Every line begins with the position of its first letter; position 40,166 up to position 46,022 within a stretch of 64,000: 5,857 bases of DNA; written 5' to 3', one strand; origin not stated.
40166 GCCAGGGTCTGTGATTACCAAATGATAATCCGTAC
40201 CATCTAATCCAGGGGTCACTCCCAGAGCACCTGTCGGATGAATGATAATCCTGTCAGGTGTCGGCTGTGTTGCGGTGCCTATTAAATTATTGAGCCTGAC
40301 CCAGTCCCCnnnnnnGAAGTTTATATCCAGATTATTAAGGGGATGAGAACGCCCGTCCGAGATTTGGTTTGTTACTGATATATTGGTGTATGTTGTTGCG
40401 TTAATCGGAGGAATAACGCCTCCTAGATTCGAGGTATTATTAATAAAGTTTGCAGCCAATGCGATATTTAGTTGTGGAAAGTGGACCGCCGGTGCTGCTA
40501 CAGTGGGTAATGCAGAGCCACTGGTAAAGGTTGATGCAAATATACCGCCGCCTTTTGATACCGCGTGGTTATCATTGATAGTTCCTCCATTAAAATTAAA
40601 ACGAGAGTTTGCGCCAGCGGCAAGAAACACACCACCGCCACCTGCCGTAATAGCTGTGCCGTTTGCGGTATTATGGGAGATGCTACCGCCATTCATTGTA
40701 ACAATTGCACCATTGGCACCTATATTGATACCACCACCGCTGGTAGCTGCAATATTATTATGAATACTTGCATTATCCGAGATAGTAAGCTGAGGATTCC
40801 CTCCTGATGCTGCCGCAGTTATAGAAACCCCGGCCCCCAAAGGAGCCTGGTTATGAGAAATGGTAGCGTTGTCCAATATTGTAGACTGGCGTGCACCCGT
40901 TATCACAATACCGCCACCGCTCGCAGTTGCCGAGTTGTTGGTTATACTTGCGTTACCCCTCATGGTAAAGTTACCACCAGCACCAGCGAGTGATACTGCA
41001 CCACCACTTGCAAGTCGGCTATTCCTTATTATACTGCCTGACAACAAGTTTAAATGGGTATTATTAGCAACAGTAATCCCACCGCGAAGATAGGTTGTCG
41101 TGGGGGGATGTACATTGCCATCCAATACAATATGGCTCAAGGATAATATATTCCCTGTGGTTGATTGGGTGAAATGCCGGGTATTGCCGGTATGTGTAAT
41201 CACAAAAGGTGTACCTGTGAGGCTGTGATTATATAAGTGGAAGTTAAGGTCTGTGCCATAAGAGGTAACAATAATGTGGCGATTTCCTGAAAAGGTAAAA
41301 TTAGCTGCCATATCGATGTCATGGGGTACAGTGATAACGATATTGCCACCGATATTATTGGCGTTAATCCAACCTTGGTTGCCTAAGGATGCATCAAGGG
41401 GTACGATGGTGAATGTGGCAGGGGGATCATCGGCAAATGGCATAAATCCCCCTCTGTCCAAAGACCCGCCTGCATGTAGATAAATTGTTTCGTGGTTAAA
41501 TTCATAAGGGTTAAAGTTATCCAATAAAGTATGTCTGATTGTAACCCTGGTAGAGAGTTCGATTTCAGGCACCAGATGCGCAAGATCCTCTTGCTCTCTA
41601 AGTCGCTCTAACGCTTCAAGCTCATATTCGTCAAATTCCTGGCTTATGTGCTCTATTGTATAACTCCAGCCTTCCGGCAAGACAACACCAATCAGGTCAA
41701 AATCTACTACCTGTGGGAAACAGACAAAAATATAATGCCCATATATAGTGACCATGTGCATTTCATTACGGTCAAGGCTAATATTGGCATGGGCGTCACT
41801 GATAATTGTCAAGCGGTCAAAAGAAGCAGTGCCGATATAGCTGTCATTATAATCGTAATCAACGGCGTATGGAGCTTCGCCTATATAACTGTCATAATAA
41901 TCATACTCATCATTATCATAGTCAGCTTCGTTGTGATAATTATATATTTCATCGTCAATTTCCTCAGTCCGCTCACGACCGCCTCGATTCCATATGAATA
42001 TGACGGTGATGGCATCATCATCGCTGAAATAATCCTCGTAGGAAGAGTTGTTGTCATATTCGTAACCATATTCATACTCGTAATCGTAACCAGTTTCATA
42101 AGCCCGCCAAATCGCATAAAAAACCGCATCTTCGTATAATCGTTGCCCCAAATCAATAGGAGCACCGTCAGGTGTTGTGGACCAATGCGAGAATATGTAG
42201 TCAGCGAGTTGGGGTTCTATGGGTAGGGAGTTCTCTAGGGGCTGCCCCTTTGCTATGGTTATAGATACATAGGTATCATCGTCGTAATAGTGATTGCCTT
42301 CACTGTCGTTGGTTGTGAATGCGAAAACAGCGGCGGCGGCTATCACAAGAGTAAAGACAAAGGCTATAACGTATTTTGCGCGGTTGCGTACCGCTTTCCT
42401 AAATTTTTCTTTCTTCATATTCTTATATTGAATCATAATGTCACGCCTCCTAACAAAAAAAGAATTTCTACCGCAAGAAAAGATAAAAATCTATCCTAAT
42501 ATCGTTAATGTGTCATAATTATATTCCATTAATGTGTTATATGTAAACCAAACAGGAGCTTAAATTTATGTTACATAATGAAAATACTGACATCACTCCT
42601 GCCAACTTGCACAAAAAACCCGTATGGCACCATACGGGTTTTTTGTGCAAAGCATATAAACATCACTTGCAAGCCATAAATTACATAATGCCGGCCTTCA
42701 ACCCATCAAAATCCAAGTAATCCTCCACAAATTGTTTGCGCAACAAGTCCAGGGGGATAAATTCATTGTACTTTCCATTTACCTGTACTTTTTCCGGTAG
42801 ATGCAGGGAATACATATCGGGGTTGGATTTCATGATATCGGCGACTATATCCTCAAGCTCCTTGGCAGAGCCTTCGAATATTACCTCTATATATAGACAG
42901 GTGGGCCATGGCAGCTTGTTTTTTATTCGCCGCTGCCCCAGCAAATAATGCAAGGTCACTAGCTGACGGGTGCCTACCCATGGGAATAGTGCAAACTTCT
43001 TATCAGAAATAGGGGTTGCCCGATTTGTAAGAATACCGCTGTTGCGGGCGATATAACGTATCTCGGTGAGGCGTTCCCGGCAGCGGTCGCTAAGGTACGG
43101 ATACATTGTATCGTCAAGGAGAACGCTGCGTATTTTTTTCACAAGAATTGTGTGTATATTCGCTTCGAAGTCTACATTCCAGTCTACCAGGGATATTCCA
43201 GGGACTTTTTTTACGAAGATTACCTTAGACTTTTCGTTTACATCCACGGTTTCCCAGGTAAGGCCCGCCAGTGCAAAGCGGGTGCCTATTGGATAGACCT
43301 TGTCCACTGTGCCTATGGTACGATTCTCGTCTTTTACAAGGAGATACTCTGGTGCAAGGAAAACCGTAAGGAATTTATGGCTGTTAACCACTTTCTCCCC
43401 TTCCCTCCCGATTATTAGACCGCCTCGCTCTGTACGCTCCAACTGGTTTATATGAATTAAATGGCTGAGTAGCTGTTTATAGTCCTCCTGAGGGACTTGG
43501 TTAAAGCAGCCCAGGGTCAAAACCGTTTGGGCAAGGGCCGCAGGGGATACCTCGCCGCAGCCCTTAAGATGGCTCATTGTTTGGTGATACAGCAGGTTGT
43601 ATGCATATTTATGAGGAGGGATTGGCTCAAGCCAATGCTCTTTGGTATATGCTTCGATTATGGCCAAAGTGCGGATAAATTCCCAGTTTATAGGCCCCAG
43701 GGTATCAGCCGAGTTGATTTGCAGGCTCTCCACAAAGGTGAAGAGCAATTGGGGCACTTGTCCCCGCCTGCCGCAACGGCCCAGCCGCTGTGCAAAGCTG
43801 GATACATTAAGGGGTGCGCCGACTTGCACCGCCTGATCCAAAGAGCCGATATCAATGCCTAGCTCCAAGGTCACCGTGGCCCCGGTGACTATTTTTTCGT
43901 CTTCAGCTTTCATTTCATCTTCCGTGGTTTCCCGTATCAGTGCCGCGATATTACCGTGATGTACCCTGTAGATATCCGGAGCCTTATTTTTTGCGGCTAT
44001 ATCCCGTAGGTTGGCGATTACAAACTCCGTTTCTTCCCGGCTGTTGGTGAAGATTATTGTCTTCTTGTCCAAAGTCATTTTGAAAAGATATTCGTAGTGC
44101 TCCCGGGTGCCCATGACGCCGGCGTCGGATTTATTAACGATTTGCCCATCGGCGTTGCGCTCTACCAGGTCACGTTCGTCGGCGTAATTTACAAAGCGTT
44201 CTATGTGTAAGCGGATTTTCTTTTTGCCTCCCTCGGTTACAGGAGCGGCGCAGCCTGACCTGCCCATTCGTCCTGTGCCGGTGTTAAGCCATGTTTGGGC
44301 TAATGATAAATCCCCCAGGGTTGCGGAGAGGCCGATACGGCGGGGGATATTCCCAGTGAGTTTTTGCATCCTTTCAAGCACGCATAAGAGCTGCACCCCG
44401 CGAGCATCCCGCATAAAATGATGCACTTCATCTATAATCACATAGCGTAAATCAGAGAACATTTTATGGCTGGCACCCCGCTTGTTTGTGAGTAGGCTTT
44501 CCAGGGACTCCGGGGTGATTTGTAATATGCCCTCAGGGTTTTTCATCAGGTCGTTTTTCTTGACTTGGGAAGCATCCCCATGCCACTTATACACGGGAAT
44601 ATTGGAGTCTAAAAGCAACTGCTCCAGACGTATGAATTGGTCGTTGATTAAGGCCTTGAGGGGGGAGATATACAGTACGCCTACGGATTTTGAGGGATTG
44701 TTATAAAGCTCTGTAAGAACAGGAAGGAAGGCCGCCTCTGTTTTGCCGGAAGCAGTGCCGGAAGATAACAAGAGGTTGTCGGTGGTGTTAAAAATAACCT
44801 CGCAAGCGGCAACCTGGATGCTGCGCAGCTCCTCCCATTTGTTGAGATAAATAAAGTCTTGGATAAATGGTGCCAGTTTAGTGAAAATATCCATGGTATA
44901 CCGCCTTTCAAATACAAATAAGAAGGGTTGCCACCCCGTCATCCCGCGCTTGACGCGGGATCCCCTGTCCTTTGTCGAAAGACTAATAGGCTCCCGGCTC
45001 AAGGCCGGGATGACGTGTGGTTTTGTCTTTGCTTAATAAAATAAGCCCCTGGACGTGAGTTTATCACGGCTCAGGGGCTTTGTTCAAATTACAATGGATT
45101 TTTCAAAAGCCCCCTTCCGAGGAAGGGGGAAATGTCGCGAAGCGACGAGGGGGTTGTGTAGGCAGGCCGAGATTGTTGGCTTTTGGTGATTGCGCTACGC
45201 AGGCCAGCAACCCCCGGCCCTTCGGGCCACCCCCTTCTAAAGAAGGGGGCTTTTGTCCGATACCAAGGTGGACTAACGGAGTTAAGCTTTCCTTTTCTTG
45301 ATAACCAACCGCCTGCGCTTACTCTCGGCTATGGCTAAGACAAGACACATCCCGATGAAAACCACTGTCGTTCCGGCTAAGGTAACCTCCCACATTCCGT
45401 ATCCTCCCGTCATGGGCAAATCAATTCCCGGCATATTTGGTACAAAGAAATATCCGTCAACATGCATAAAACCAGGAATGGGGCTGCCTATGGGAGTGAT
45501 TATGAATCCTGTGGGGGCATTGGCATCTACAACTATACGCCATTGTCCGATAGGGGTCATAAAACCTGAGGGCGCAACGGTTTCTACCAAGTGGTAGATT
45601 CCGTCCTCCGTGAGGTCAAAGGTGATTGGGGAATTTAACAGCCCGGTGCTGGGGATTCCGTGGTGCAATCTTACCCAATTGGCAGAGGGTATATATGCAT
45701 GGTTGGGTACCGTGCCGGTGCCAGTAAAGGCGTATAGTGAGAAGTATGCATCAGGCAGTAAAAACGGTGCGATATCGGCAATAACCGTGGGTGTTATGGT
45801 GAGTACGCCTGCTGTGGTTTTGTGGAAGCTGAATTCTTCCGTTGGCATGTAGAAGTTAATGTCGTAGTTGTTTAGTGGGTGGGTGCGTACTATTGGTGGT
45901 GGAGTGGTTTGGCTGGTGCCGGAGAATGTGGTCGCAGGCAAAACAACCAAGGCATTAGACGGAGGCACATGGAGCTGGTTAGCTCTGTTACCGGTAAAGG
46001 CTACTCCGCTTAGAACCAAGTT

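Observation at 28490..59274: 31-kb locus dominated by three related beta-helix surface/secreted proteins, interleaved with a helicase and two toxin-antitoxin cassettes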

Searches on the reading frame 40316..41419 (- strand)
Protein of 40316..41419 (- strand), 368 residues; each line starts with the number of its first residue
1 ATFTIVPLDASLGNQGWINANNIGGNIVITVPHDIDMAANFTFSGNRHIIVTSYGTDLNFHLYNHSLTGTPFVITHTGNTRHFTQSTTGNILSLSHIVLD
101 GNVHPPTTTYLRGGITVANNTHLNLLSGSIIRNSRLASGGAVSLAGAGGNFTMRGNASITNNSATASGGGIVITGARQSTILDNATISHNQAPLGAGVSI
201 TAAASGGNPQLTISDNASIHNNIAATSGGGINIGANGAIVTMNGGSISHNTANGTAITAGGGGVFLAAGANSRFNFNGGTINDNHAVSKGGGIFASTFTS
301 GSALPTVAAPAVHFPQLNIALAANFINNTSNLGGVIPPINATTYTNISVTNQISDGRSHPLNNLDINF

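Call 95: search_protein_families(library=pfam, proteins=[window:40316-41419:-], max_evalue=1)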
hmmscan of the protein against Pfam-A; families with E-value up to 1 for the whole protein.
window:40316-41419:- (368 aa): 1 family
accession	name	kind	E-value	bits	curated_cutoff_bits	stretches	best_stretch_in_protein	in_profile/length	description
PF13229.12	Beta_helix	-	0.00066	19.8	25.9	1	112-263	23-150/158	Right handed beta helix region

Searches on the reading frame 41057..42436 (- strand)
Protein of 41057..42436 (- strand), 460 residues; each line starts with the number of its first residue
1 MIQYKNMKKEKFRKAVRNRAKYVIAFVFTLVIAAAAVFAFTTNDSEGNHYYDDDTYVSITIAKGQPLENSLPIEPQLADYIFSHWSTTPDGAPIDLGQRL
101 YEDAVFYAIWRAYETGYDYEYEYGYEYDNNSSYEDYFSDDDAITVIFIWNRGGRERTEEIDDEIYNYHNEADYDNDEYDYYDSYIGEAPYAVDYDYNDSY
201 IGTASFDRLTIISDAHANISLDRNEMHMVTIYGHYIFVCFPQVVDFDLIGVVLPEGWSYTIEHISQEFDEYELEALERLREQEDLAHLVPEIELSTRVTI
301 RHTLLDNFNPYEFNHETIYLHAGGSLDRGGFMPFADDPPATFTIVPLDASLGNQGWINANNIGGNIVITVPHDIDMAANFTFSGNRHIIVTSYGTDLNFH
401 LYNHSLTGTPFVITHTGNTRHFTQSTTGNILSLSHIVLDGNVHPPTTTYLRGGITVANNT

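Call 48: find_homologous_proteins(query=window:41057-42436:-, max_evalue=0.001)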
Query window:41057-42436:-: 5749 candidates shared short words with the query, none scored E <= 0.001.

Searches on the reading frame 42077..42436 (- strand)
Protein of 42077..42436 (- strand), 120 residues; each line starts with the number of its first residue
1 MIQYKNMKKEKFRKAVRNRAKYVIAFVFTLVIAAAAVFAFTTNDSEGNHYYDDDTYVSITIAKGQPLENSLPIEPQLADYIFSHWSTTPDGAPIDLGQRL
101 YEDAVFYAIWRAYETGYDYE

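Call 9: search_protein_families(library=pfam, proteins=[window:42077-42436:-], max_evalue=0.1)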
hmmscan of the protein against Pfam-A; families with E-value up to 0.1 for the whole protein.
window:42077-42436:- (120 aa): 0 families

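Call 10: search_protein_families(library=ncbifam, proteins=[window:42077-42436:-], max_evalue=0.1)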
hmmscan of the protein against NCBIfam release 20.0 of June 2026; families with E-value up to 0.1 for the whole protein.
window:42077-42436:- (120 aa): 1 family
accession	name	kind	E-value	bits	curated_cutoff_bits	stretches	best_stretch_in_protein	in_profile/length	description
NF010723.1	PRK14125.1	equivalog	0.017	15.1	60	1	21-67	5-43/87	cell division suppressor protein YneA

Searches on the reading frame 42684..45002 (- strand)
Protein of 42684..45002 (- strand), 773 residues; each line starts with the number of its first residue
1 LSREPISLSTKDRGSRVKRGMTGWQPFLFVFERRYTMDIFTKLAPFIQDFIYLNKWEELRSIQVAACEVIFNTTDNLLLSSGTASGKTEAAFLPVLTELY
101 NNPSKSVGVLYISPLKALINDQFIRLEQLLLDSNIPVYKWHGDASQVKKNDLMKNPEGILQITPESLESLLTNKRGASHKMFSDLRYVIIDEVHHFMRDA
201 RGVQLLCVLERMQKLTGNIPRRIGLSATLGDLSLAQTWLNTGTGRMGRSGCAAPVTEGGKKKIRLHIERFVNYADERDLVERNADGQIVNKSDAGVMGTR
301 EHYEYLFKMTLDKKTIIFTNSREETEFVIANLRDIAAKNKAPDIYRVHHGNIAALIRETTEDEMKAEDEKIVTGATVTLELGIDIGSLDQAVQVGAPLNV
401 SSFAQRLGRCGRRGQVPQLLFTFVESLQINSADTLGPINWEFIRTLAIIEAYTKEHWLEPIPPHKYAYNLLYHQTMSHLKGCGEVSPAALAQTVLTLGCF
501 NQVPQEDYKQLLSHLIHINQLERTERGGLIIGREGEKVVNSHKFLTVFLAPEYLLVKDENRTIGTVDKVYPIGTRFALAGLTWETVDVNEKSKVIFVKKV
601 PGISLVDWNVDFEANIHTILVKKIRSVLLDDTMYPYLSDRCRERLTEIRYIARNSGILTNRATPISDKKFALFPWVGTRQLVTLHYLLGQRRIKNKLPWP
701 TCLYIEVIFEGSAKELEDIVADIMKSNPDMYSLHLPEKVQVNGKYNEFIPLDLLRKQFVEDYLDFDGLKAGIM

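Call 7: search_protein_families(library=pfam, proteins=[window:42684-45002:-], max_evalue=0.01)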
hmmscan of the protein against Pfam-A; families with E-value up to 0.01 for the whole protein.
window:42684-45002:- (773 aa): 4 families
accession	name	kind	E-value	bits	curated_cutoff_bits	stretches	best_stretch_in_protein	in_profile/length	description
PF00270.35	DEAD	-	2.5e-28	99.3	26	1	61-230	2-161/167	DEAD/DEAH box helicase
PF00271.37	Helicase_C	-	7.4e-14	52.4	23.5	1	308-414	11-110/110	Helicase conserved C-terminal domain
PF04851.21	ResIII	-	6.8e-08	33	22.5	1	58-229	3-162/164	Type III restriction enzyme, res subunit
PF22590.2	Cas3-like_C_2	-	0.0019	18.9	27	1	316-413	6-104/106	CRISPR-associated nuclease/helicase Cas3, C-terminal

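Call 19: search_protein_families(library=padloc, proteins=[window:42684-45002:-], max_evalue=0.01)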
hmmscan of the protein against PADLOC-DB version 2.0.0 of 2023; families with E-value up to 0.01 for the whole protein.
window:42684-45002:- (773 aa): 56 families (the best 25 are shown)
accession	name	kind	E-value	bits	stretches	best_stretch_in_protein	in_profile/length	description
PDLC03960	SngC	-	1.5e-219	729.4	1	39-769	5-714/720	-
PDLC02503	BrxHI|BrxHII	-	2.4e-113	377.8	1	37-766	2-682/698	BrxHI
PDLC02501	BrxHI|BrxHII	-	1.3e-63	213.4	2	39-249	3-214/925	BrxHI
PDLC02897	DpdJ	-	5.4e-30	102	1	61-415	102-454/1570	DpdJ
PDLC02896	DpdJ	-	6.3e-18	61.9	3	55-124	156-234/1487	DpdJ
PDLC00037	DruE3|DruE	-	5.2e-17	58.9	2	63-128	106-178/2055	SNF2 family N-terminal domain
PDLC00036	DruE3|DruE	-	3.8e-15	52.1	2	63-128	97-164/2023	SNF2 family N-terminal domain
PDLC00192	HamB1|HamB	-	2.7e-14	49.8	1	57-241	267-446/1104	DEAD-box helicase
PDLC03928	PsyrT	-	3.5e-14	50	2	56-195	19-153/689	-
PDLC00035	DruE3|DruE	-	7.2e-14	48.4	2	63-127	107-177/1460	SNF2 family N-terminal domain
PDLC00013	DruE1|DruE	-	1.5e-13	47.6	2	63-134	96-175/1776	SNF2 family N-terminal domain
PDLC01252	Cas3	-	1.6e-13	48.8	1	78-415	3-290/324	CAS-I; effector_G3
PDLC02893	DpdJ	-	3e-13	46.6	1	68-124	177-237/876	DpdJ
PDLC01761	Cas3b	-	8.2e-13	45.9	1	57-158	218-304/705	-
PDLC02569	DrmA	-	1.1e-12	44.6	1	304-415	760-875/1095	DrmA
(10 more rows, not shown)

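Call 47: search_protein_families(library=ncbifam, proteins=[window:42684-45002:-], max_evalue=0.01)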
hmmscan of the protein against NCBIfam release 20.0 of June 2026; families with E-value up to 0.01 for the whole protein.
window:42684-45002:- (773 aa): 24 families
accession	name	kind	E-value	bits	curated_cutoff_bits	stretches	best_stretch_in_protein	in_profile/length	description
TIGR04121.1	DEXH_lig_assoc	equivalog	2.1e-61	207.7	850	1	47-516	3-435/804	ligase-associated DNA damage response DEXH box helicase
NF010338.0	PRK13767.1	equivalog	1.1e-56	192.6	849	1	36-413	12-385/877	ATP-dependent helicase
NF007284.0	PRK09751.1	equivalog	9.4e-32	109.3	1496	2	46-338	18-318/1538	ATP-dependent helicase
TIGR03817.1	DECH_helic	hypoth_equivalog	1.1e-31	109.9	874.1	1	63-416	41-376/742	helicase/secretion neighborhood putative DEAH-box helicase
NF002654.0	PRK02362.1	equivalog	3.3e-15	55.5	887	1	55-242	20-194/739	ATP-dependent DNA helicase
NF041067.1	DpdJ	equivalog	6.9e-15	53.8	800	2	58-124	149-223/1482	protein DpdJ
TIGR00614.1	recQ_fam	subfamily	2.3e-12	46.4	219.8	2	304-418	218-325/470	RecQ family ATP-dependent DNA helicase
NF002251.0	PRK01172.1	equivalog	1.2e-11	43.6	891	1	58-265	22-213/674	ATP-dependent DNA helicase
NF040935.1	helicase_Hel308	equivalog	9.5e-11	40.5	1200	1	57-242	25-194/704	ATP-dependent DNA helicase Hel308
NF001308.0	PRK00254.1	equivalog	1.5e-10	40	1216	1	57-241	22-191/720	ATP-dependent DNA helicase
TIGR01587.1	cas3_core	equivalog_domain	1.7e-10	40.5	102.45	1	78-414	3-320/358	CRISPR-associated helicase Cas3'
TIGR01389.1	recQ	equivalog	1.7e-09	36.7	640.2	1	262-423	175-328/591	DNA helicase RecQ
TIGR02621.3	cas3_GSU0051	exception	1.4e-08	34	400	1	188-418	171-378/854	type I-G CRISPR-associated helicase/endonuclease Cas3g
NF053631.1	RNA_helic_CshA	equivalog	4.2e-08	32.5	646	1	52-194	15-151/434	degradosome RNA helicase CshA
NF008394.0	PRK11192.1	equivalog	1.6e-07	30.6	507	0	306-415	241-343/441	ATP-dependent RNA helicase SrmB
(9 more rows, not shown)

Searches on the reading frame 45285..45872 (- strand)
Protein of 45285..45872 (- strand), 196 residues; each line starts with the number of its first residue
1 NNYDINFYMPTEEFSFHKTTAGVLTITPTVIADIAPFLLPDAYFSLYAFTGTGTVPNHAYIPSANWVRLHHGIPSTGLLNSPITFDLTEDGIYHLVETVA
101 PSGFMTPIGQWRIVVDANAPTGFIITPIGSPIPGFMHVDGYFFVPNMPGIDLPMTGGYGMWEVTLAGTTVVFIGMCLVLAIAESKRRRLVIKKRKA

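Call 9: search_protein_families(library=pfam, proteins=[window:45285-45872:-], max_evalue=0.1)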
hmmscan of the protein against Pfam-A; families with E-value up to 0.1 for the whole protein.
window:45285-45872:- (196 aa): 1 family
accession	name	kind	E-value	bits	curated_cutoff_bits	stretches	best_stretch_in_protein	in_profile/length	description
PF17802.7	SpaA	-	0.0083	16.7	23.1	1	83-121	44-82/91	Prealbumin-like fold domain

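Call 10: search_protein_families(library=ncbifam, proteins=[window:45285-45872:-], max_evalue=0.1)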
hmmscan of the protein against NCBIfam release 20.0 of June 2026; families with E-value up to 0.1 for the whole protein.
window:45285-45872:- (196 aa): 1 family
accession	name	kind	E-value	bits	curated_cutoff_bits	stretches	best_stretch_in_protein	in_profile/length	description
NF033902.0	iso_D2_wall_anc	subfamily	2.6e-06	26.5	95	1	39-179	397-537/540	SpaH/EbpB family LPXTG-anchored major pilin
